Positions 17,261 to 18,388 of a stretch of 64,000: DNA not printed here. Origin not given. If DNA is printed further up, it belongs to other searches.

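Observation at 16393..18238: GDP-mannose 3,5-epimerase (GME) homolog with adjacent short SDR, implying GDP-L-galactose/L-gulose-derived sugars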

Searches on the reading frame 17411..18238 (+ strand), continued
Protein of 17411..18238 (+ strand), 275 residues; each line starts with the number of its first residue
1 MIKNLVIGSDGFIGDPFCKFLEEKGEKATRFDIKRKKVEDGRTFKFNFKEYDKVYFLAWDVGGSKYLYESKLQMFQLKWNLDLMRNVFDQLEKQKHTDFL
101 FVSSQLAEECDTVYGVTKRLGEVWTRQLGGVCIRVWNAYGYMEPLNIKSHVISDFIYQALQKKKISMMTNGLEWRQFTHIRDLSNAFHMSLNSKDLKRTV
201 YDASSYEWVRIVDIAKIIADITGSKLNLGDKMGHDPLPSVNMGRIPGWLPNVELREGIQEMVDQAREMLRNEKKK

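Call 20: find_encoding_contigs(protein=P0144, flank=10000, max_places=2)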
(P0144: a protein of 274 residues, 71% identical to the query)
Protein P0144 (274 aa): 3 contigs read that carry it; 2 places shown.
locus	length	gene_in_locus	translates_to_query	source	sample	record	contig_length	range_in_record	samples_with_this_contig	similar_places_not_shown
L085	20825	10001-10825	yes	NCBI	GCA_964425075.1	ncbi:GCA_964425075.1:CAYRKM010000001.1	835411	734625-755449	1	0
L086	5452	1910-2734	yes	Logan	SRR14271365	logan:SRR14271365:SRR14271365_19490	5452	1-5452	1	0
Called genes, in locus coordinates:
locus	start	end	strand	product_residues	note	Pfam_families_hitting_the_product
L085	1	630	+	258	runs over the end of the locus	PF00535:Glycos_transf_2, PF13641:Glyco_tranf_2_3 (weak)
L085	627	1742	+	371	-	PF13439:Glyco_transf_4, PF13579:Glyco_trans_4_4, PF20706:GT4-conflict, PF00534:Glycos_transf_1, PF13692:Glyco_trans_1_4, PF13524:Glyco_trans_1_2 (weak)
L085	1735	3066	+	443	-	PF13231:PMT_2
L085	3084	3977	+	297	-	PF01209:Ubie_methyltran (weak), PF02353:CMAS (weak), PF13489:Methyltransf_23, PF05175:MTS, PF13649:Methyltransf_25, PF13847:Methyltransf_31, PF08241:Methyltransf_11, PF08242:Methyltransf_12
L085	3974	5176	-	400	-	PF01041:DegT_DnrJ_EryC1, PF01053:Cys_Met_Meta_PP (weak)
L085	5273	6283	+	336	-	PF00535:Glycos_transf_2, PF10111:Glyco_tranf_2_2 (weak)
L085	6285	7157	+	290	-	PF01370:Epimerase, PF04321:RmlD_sub_bind, PF01073:3Beta_HSD, PF16363:GDP_Man_Dehyd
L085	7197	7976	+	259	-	PF00483:NTP_transferase, PF12804:NTP_transf_3 (weak)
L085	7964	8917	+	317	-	PF00106:adh_short (weak), PF01073:3Beta_HSD, PF01370:Epimerase, PF02719:Polysacc_synt_2, PF04321:RmlD_sub_bind, PF16363:GDP_Man_Dehyd, PF07993:NAD_binding_4 (weak)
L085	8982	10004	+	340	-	PF01370:Epimerase, PF16363:GDP_Man_Dehyd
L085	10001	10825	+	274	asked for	PF01370:Epimerase, PF16363:GDP_Man_Dehyd (faint)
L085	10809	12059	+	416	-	PF00534:Glycos_transf_1, PF13692:Glyco_trans_1_4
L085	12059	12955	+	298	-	PF03141:Methyltransf_29 (weak), PF13489:Methyltransf_23, PF05175:MTS (weak), PF08241:Methyltransf_11, PF08242:Methyltransf_12, PF13649:Methyltransf_25, PF13847:Methyltransf_31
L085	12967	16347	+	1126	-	-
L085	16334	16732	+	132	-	-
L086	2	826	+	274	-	?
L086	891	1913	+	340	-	PF01370:Epimerase, PF16363:GDP_Man_Dehyd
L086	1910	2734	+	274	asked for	PF01370:Epimerase, PF16363:GDP_Man_Dehyd (faint)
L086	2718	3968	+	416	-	PF00534:Glycos_transf_1, PF13692:Glyco_trans_1_4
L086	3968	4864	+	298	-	PF03141:Methyltransf_29 (weak), PF13489:Methyltransf_23, PF05175:MTS (weak), PF08241:Methyltransf_11, PF08242:Methyltransf_12, PF13649:Methyltransf_25, PF13847:Methyltransf_31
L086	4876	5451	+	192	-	?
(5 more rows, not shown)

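Call 21: find_related_loci(query=A1, collection=metagenome_contigs, flank=8000)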
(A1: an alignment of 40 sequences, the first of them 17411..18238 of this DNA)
Query A1 (275 aa) in metagenome_contigs; peptide patterns used: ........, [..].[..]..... (x = any residue, [..] = any of these).
251 stretches matched a pattern; 186 encode a relative of the query (tblastn E <= 1e-3); the best 80 are kept; 80 distinct loci.
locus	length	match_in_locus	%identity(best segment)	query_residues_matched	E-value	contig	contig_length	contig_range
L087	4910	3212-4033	74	1-275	3e-141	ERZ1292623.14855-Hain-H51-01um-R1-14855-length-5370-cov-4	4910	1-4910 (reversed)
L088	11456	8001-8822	73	1-275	4e-139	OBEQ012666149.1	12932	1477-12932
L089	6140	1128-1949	73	1-275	2e-138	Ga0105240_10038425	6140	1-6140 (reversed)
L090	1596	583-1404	70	1-275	7e-145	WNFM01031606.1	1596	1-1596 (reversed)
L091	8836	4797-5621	70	1-275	8e-133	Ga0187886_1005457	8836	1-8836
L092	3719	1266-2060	72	1-265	7e-135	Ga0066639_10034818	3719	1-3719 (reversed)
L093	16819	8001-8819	69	1-274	5e-131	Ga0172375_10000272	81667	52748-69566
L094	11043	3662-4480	69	1-274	8e-130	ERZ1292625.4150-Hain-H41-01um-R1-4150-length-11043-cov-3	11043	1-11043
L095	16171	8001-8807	69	1-270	2e-127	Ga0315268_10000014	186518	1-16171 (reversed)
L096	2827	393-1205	71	1-272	3e-132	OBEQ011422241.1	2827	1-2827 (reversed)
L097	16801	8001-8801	70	1-268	7e-126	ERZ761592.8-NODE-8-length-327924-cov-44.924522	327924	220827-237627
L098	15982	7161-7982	69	1-275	3e-124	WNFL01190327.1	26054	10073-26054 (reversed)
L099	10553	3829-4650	71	1-275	2e-122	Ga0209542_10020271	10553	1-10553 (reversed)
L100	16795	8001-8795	67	1-266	1e-118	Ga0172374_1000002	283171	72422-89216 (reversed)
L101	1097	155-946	65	1-267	4e-128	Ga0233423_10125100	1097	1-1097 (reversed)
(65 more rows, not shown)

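Call 38: search_solved_structures(query=A1, max_evalue=0.001, show_alignments=3)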
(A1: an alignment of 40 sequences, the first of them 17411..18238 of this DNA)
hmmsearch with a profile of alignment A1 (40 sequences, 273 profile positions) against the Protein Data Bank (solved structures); distinct sequences matched with E-value up to 0.001: 43.
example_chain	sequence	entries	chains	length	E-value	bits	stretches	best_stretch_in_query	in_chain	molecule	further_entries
6zl6_A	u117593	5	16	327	9.3e-10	41.7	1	30-261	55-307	Epimerase domain-containing protein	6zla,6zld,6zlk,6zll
6pmh_A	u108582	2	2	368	1.5e-09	41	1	105-259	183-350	UDP-glucose 4-epimerase related protein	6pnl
4gll_A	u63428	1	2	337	1.9e-09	40.6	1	128-269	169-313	UDP-glucuronic acid decarboxylase 1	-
2b69_A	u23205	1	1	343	2.1e-09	40.5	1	128-269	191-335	UDP-glucuronate decarboxylase 1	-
4m55_A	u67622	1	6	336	2.5e-09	40.3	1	129-269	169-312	UDP-glucuronic acid decarboxylase 1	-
4lk3_A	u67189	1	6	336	2.5e-09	40.2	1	129-269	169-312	UDP-glucuronic acid decarboxylase 1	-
6zlj_A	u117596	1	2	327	4.3e-09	39.5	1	31-261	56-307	Epimerase domain-containing protein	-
8v4h_A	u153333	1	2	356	5.4e-09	39.2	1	127-266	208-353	Putative nucleotide sugar dehydratase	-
8v4g_A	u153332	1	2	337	5.4e-09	39.2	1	127-266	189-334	Putative nucleotide sugar dehydratase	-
3aw9_A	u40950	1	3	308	2.2e-08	37.1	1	111-223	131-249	NAD-dependent epimerase/dehydratase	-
6bi4_A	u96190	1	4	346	2.8e-08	36.8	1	132-263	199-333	dTDP-glucose 4,6-dehydratase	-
6kv9_A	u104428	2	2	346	2.9e-08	36.8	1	133-268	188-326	MoeE5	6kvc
6bwl_A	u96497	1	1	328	6.9e-08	35.5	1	124-260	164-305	Pal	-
8sg0_A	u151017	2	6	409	2.5e-07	33.7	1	7-271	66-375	GDP-mannose 3,5-epimerase | GDP-mannose 3,5 epimerase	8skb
2c59_A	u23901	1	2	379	2.9e-07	33.5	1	108-271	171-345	GDP-MANNOSE-3', 5'-EPIMERASE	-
8rdg_A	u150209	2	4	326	1.7e-05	27.7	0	129-223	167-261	SDR family NAD(P)-dependent oxidoreductase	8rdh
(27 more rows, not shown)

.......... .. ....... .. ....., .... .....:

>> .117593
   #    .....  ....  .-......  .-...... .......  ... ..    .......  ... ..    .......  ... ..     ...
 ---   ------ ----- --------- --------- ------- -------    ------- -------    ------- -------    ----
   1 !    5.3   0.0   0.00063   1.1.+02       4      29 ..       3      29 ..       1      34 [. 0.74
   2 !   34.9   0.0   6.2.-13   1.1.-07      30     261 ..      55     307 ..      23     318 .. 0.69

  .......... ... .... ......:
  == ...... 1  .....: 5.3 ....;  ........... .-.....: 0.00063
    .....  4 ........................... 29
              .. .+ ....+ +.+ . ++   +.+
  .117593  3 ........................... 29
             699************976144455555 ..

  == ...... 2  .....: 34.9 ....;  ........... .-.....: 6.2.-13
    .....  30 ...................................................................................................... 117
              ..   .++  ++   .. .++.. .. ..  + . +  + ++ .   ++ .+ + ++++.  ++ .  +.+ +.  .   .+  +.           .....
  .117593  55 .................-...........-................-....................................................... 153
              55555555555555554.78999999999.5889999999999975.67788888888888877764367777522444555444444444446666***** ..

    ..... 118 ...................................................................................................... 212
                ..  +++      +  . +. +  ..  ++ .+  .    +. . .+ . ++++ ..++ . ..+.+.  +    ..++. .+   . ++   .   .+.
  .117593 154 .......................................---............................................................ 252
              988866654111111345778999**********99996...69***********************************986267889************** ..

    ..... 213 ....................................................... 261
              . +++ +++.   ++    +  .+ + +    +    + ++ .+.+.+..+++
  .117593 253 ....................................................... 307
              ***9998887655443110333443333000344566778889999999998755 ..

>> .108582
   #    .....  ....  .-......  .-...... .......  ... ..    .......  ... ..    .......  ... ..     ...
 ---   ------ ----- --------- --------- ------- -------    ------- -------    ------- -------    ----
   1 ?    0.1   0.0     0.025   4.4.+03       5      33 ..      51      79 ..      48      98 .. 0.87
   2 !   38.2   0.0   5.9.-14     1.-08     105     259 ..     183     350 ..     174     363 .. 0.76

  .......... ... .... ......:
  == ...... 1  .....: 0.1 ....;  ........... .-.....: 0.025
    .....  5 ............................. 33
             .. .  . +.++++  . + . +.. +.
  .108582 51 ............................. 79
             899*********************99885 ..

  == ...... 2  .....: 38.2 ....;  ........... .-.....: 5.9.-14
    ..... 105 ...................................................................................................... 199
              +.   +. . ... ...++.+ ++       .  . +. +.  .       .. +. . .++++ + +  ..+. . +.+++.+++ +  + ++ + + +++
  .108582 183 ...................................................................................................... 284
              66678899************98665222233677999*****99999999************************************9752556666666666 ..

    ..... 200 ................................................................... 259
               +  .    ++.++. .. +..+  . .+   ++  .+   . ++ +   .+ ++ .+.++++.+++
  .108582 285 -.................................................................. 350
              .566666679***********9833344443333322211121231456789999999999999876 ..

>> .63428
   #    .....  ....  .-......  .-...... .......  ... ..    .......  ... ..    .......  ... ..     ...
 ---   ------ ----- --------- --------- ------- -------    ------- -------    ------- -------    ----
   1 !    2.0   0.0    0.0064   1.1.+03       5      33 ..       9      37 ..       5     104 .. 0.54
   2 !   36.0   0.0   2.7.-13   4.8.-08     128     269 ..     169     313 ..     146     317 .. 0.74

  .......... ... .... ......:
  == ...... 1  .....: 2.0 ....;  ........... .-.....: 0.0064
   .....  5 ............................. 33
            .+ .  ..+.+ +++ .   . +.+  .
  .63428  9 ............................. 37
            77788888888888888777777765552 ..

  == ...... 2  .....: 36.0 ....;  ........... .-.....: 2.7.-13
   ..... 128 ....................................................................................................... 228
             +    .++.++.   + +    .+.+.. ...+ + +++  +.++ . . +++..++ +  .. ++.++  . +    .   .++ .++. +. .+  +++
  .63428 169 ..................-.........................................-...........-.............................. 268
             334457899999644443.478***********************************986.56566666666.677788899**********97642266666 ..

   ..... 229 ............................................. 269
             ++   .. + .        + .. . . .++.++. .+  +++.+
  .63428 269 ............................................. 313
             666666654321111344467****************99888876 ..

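Call 42: predict_structure(alignment_id=A1)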
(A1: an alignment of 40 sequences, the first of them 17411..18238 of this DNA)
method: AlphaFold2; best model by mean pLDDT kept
length: 275 residues; sequences in the alignment: 40
mean_pLDDT: 89.9   pTM: 0.89
mean pLDDT of the five models: 89.9, 89.8, 89.0, 88.5, 88.1
residues with pLDDT >= 90: 188; 70-90: 69; 50-70: 16; < 50: 2
segments of 3 or more residues with pLDDT < 50: none
pLDDT, mean of each block of 10 residues (from residue 1): 95 93 98 92 95 86 60 85 95 91 89 88 95 93 69 91 94 92 97 94 89 97 97 85 93 95 91 66
secondary structure, 60 per line:
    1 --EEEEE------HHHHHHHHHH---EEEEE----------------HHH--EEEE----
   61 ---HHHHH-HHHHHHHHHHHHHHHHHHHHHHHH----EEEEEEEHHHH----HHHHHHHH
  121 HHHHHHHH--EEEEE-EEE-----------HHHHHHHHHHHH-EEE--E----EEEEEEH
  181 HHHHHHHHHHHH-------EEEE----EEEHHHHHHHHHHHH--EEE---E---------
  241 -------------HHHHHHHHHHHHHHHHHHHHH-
elements in order: E3-7 H14-23 E27-31 E53-56 H64-68 H70-93 E98-104 H105-108 H113-128 E131-135 E137-139 H151-162 E164-166 E174-179 H180-192 E200-203 E208-210 H211-222 E225-227 H254-274

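Call 45: fold_search(model_id=the predicted structure, library=pdb)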
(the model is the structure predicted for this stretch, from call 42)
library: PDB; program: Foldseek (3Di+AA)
matches with E <= 10: 1880; with E <= 0.001: 1021
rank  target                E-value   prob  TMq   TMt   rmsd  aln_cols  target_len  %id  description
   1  4gll_B                7.0e-18  1.00  0.78  0.70   4.2       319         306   21  Crystal structure of human UDP-xylose synthase. (released 2012-09-05)
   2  2b69                  1.6e-17  1.00  0.81  0.72   3.6       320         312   21  Crystal Structure of Human UDP-glucoronic acid decarboxylase (released 2005-10-18)
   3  4lk3_D                2.1e-17  1.00  0.74  0.75   5.0       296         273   21  Crystal structure of Human UDP-xylose synthase R236A substitution (released 2013-08-07)
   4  4lk3_E                2.3e-17  1.00  0.73  0.75   4.7       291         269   22  Crystal structure of Human UDP-xylose synthase R236A substitution (released 2013-08-07)
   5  4gll_A                2.7e-17  1.00  0.78  0.70   4.1       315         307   21  Crystal structure of human UDP-xylose synthase. (released 2012-09-05)
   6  4lk3_C                2.9e-17  1.00  0.74  0.75   5.1       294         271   22  Crystal structure of Human UDP-xylose synthase R236A substitution (released 2013-08-07)
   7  4m55_C                3.7e-17  1.00  0.73  0.74   5.3       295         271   22  Crystal structure of Human UDP-xylose synthase R236H substitution (released 2013-08-28)
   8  4zrn_A                4.5e-17  1.00  0.79  0.71   4.9       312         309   20  Crystal Structure of UDP-Glucose 4-Epimerase (TM0509) with UDP-glucose from Hyperthermophilic Eubacterium Thermotoga M (released 2015-09-16)
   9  4m55_B                6.5e-17  1.00  0.73  0.73   5.0       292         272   22  Crystal structure of Human UDP-xylose synthase R236H substitution (released 2013-08-28)
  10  4lk3_B                7.9e-17  1.00  0.75  0.75   4.8       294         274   22  Crystal structure of Human UDP-xylose synthase R236A substitution (released 2013-08-07)
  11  4m55_A                8.9e-17  1.00  0.71  0.74   5.1       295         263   22  Crystal structure of Human UDP-xylose synthase R236H substitution (released 2013-08-28)
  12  4lk3_A                9.5e-17  1.00  0.73  0.75   5.0       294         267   22  Crystal structure of Human UDP-xylose synthase R236A substitution (released 2013-08-07)
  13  2p5u_A                1.1e-16  1.00  0.77  0.69   4.1       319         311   18  Crystal structure of Thermus thermophilus HB8 UDP-glucose 4-epimerase complex with NAD (released 2007-04-17)
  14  3aw9_B                1.6e-16  1.00  0.72  0.67   5.0       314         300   20  Structure of UDP-galactose 4-epimerase mutant (released 2012-02-29)
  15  6kvc                  1.7e-16  1.00  0.80  0.74   4.3       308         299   19  MoeE5 in complex with UDP-glucose and NAD (released 2019-11-13)
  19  8rdg_A                2.0e-16  1.00  0.73  0.65   5.7       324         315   18  Crystal structure of UDP-galactose 4-epimerase from Pyrococcus horikoshii with bound NAD (released 2024-12-18)
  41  3aw9_C                2.1e-15  1.00  0.71  0.66   5.2       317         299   20  Structure of UDP-galactose 4-epimerase mutant (released 2012-02-29)
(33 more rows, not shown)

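Call 51: list_cluster_members(proteins=[P0121, P0001, P0125])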
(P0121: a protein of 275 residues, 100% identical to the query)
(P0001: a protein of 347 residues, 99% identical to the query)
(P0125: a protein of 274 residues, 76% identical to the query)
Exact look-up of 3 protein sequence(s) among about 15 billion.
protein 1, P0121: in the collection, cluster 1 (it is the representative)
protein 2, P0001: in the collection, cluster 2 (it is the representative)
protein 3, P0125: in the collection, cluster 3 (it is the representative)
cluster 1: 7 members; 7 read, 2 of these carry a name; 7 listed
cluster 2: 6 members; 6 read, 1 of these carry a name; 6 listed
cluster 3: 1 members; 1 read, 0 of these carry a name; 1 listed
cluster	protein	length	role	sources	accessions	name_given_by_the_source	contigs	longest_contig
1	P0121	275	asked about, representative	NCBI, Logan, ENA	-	-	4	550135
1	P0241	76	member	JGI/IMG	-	nucleoside-diphosphate-sugar epimerase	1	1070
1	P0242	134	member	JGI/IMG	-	UDP-glucuronate decarboxylase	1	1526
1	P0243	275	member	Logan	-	-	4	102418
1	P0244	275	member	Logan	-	-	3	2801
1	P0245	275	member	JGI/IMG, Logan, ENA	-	-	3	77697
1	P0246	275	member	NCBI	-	-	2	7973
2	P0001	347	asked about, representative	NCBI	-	-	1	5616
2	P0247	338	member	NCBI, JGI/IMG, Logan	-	nucleoside-diphosphate-sugar epimerase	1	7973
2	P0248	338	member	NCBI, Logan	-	-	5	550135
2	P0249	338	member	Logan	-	-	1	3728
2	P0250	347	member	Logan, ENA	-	-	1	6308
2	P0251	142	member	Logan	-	-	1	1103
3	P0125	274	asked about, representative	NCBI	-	-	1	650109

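Call 56: search_protein_representatives(alignment_id=A1)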
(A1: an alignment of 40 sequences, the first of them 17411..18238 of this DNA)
Query: 40 sequences, 273 profile positions. Proteins with E-value up to 0.001 (for the whole library): 12098; up to 1e-10: 901; up to 1e-30: 209. The best 150 are listed.
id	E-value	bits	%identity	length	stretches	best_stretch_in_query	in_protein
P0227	4.7e-138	475.6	-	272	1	1-272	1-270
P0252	1.0e-96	340.0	-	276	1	2-266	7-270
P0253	2.4e-91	322.4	-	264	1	3-265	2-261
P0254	2.1e-88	312.7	-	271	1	3-263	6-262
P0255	1.6e-82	293.5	-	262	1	3-268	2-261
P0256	5.5e-80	285.2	-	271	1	3-263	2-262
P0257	1.1e-76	274.3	-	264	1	3-262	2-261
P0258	8.1e-76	271.5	-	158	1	115-268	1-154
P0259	4.1e-75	269.2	-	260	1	3-262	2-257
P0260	1.1e-74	267.7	-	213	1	3-199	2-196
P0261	5.2e-74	265.6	-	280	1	6-270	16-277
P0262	7.2e-71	255.3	-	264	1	1-268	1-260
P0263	2.2e-69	250.4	-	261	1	3-266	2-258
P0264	5.9e-69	249.0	-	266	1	3-269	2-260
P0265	3.3e-68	246.5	-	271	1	1-264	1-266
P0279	9.2e-58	212.3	-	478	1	4-269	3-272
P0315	2.5e-52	194.5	-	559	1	3-259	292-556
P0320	5.5e-52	193.3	-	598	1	4-267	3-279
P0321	1.6e-51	191.8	-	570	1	3-265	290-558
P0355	5.3e-47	177.0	-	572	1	4-270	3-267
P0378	2.2e-43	165.1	-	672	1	5-272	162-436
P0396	7.4e-40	153.6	-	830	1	5-268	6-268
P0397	1.2e-39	152.8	-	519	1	5-267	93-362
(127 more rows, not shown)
